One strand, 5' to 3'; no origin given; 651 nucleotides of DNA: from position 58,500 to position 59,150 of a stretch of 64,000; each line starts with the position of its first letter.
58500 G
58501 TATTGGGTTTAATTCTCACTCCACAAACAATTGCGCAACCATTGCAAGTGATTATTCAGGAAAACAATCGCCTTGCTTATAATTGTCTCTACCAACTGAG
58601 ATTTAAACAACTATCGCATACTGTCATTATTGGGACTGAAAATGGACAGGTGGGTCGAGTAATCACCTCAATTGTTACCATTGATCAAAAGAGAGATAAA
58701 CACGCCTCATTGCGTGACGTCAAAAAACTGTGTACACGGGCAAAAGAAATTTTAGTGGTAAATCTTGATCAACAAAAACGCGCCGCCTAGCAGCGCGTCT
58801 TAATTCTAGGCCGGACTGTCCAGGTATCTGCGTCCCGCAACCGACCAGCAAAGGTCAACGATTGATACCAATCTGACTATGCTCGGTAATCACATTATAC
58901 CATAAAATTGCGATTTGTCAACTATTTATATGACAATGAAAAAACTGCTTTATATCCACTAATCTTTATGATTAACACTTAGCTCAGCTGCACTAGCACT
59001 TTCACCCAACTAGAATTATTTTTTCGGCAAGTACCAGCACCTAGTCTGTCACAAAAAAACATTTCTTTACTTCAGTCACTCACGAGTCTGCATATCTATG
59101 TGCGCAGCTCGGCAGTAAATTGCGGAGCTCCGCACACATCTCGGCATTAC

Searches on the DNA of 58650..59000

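Call 61: search_rna_families(source=window, start=58650, end=59000, threshold=evalue, max_evalue=10, show_alignments=2)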
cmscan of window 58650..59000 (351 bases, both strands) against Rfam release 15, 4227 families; matches with E-value up to 10: 4.
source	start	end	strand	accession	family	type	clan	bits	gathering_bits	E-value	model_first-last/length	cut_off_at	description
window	58869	58964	+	RF01214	snR51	Gene; snRNA; snoRNA; CD-box;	CL00058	19.3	44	9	1-98/98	no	Small nucleolar RNA snR51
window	58744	58798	+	RF02236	asX2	Gene; sRNA;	-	18.4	70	0.26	1-87/87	no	Xanthomonas sRNA asX2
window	58712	58804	+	RF01932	bxd_4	Gene; lncRNA;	-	13.2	40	5.4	1-106/106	no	Bithoraxoid conserved region 4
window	58763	58832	-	RF00519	suhB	Gene; sRNA;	CL00108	11.9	41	7.5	1-77/77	no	Makes More Granules Regulator RNA (mmgR)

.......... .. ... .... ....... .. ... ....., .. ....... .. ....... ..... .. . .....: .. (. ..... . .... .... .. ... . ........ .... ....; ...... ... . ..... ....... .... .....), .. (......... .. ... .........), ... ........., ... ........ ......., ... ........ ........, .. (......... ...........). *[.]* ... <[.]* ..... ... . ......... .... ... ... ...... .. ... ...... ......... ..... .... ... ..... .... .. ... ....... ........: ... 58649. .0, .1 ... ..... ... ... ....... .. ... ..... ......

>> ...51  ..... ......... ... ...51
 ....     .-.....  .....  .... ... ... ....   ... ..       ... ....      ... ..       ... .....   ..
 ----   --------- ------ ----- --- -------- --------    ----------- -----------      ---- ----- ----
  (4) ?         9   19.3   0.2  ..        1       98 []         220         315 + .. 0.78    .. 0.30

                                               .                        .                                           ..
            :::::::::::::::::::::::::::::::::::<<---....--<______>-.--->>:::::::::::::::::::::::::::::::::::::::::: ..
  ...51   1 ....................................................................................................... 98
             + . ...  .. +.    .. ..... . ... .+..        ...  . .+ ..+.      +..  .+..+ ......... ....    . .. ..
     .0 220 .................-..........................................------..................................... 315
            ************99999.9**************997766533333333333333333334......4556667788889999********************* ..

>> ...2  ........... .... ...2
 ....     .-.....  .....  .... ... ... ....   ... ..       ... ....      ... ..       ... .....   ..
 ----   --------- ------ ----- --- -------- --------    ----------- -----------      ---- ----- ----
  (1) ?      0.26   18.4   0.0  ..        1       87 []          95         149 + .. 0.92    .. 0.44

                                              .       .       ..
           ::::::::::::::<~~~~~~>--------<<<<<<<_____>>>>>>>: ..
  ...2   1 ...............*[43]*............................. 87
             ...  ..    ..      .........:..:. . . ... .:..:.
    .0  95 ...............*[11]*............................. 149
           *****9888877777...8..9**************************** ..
